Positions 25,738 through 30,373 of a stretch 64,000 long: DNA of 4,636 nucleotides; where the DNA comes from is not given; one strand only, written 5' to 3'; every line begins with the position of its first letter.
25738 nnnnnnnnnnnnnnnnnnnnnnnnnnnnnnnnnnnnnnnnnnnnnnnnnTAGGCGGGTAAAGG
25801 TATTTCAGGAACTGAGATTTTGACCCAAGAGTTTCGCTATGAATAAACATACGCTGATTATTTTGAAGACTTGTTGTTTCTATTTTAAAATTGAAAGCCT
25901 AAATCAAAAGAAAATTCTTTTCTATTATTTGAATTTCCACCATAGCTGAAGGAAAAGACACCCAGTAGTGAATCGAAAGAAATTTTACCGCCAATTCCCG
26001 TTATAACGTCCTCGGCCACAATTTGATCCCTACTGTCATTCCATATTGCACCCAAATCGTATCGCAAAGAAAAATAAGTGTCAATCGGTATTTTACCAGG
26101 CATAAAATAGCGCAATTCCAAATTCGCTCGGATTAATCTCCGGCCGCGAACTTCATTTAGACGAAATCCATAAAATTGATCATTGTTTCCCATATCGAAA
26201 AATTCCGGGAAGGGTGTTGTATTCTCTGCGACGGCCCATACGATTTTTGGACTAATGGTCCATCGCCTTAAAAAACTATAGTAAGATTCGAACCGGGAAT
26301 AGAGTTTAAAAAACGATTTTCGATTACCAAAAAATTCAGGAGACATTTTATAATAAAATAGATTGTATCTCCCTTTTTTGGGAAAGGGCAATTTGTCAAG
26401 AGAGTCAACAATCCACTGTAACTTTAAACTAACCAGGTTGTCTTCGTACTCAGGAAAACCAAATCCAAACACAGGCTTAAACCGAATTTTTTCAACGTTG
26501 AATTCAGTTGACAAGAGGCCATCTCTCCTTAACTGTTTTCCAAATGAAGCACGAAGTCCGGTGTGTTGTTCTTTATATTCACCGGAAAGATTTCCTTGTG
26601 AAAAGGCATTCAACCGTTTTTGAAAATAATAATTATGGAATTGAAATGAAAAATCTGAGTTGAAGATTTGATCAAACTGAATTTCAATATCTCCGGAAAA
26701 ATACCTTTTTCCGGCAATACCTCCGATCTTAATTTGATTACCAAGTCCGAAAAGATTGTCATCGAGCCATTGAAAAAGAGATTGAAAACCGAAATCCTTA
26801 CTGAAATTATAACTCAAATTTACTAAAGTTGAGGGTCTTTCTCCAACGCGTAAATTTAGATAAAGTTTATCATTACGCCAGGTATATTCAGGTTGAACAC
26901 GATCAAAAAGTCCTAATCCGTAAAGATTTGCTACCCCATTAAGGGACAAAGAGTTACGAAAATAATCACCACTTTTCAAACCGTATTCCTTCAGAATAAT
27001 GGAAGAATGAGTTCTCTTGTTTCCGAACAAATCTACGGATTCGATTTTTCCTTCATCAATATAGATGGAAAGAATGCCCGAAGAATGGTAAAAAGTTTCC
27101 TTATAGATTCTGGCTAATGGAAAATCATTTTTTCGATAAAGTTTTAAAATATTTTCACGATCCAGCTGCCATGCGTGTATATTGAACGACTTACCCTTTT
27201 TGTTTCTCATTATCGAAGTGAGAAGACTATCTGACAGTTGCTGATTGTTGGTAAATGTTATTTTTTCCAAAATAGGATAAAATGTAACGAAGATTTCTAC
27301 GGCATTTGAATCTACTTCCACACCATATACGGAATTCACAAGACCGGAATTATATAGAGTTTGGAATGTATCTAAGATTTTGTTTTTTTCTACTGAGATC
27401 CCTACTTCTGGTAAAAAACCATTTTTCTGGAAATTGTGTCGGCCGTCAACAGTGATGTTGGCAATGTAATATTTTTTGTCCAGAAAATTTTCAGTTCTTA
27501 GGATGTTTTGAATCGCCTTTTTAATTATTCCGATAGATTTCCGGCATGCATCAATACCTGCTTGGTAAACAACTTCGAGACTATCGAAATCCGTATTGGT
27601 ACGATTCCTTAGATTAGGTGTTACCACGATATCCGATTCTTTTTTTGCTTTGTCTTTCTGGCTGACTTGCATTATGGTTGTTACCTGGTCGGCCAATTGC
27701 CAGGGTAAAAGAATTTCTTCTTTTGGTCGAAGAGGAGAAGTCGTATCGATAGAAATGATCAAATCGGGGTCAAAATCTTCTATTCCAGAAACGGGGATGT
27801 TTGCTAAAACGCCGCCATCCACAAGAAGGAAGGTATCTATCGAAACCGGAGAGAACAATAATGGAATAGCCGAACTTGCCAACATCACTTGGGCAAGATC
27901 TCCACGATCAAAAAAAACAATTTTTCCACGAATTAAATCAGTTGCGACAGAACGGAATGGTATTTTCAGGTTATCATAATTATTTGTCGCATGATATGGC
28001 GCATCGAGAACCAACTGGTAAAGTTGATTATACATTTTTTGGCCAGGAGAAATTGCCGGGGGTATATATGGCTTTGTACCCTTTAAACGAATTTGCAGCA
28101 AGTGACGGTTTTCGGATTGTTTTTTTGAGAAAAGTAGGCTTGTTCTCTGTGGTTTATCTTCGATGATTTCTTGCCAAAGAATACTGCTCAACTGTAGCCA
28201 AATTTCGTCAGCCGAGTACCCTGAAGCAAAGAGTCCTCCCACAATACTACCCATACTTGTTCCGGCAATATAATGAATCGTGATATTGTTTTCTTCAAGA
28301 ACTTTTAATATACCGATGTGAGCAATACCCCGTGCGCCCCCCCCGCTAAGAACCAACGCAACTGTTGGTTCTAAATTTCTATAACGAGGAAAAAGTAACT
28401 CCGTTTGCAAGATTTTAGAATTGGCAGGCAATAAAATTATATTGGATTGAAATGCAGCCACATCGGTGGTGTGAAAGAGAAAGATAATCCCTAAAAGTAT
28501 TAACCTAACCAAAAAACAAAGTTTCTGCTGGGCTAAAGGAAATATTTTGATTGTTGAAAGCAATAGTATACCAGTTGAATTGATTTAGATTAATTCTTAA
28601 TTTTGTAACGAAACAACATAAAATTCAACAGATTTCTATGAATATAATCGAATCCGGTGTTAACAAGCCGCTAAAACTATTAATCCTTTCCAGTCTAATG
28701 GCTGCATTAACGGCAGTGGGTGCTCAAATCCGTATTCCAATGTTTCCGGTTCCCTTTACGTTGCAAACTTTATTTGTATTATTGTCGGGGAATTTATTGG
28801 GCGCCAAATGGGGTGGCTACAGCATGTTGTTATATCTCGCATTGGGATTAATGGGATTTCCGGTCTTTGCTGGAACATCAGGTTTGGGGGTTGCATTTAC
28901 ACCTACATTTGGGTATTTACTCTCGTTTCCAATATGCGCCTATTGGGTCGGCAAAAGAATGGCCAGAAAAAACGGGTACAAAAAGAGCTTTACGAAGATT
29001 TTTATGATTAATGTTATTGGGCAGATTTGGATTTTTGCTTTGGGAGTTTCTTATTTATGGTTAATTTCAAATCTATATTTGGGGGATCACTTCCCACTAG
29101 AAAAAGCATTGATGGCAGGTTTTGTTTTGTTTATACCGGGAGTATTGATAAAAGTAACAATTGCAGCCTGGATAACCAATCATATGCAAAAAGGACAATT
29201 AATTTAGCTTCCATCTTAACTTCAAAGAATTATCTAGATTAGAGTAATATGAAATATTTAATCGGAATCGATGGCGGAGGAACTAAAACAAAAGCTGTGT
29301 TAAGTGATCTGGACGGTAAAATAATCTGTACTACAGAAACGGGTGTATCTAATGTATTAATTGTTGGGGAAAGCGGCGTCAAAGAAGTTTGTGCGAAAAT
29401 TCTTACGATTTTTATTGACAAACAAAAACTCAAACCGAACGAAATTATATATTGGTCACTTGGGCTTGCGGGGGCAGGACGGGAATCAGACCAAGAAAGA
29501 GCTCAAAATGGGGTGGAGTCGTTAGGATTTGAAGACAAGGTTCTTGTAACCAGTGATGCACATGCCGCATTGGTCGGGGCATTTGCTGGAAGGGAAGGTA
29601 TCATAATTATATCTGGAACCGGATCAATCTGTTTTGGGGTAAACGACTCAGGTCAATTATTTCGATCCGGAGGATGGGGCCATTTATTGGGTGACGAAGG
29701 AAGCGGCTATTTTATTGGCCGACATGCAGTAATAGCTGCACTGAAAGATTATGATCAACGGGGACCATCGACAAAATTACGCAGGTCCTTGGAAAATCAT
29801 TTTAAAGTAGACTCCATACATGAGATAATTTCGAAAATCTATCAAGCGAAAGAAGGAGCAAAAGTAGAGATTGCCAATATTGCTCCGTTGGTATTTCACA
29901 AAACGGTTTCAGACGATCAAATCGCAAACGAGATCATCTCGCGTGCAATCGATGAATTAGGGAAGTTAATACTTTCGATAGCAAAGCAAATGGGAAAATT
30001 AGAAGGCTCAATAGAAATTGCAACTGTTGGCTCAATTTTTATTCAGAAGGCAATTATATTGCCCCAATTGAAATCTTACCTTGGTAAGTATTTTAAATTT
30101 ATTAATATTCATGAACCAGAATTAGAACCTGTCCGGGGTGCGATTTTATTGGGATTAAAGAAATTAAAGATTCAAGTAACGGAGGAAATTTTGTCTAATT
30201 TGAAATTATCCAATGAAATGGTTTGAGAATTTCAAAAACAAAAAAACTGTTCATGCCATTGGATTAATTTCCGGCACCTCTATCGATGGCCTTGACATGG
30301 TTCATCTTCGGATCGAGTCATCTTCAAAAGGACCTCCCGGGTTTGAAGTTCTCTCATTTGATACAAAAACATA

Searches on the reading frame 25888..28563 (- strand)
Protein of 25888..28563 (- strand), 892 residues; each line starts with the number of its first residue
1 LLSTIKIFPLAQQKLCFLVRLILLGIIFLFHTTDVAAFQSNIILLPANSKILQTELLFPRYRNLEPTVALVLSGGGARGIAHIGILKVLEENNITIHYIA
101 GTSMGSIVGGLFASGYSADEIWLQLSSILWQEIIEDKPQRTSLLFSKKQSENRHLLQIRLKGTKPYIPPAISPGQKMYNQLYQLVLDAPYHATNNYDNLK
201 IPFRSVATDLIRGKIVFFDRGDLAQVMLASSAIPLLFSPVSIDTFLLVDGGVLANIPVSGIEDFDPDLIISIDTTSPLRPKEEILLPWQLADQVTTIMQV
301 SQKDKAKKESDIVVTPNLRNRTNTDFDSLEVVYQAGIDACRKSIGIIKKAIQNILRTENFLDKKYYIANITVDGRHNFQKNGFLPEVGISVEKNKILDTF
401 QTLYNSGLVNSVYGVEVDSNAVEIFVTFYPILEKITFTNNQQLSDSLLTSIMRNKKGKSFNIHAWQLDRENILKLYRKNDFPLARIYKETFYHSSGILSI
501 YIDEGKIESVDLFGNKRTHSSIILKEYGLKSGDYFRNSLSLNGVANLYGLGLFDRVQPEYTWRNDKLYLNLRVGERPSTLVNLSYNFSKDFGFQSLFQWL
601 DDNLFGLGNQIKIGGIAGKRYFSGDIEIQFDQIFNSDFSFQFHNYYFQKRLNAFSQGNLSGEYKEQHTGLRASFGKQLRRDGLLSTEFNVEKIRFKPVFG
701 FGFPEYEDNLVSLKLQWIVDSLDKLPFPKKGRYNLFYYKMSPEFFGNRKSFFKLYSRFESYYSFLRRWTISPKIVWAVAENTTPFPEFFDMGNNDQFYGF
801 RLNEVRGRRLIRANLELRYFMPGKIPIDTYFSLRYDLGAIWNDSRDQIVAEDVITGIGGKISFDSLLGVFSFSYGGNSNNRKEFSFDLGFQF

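Call 56: search_protein_families(library=pfam, proteins=[window:25888-28563:-], max_evalue=0.00001)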
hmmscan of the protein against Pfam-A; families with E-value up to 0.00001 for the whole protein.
window:25888-28563:- (892 aa): 3 families
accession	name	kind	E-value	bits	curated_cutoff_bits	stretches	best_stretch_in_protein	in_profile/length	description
PF01734.28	Patatin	-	9.9e-30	104.6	27.7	1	70-258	1-187/191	Patatin-like phospholipase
PF01103.29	Omp85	-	5.2e-19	69.4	24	1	603-892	1-325/325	Omp85 superfamily domain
PF07244.20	POTRA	-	1.5e-14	54.9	21.3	1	431-505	2-79/79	Surface antigen variable number repeat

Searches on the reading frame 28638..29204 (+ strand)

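Call 56: search_protein_families(library=pfam, proteins=[window:28638-29204:+], max_evalue=0.00001)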
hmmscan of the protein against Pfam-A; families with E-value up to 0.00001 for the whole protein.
window:28638-29204:+ (189 aa): 2 families
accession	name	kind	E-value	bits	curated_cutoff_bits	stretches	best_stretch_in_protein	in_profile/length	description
PF02632.19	BioY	-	3.7e-39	134.3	25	1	36-184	2-139/140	BioY family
PF12822.12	ECF_trnsprt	-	4.9e-06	27.1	30.7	1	13-179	1-164/169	ECF transporter, substrate-specific component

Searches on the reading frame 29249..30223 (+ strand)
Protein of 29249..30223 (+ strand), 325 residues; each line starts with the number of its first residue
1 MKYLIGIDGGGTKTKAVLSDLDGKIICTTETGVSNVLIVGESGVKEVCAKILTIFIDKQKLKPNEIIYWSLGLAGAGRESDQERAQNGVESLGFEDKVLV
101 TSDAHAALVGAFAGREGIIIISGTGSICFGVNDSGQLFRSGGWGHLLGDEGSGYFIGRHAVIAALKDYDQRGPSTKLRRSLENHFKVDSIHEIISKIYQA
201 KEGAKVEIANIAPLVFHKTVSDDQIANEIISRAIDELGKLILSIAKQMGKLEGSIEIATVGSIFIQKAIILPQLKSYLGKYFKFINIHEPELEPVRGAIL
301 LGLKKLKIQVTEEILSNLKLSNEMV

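Call 56: search_protein_families(library=pfam, proteins=[window:29249-30223:+], max_evalue=0.00001)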
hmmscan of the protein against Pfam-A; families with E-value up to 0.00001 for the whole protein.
window:29249-30223:+ (325 aa): 1 family
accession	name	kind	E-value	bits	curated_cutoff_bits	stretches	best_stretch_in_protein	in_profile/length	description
PF01869.26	BcrAD_BadFG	-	2.7e-38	132.5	31.5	1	5-302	1-271/271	BadF/BadG/BcrA/BcrD ATPase family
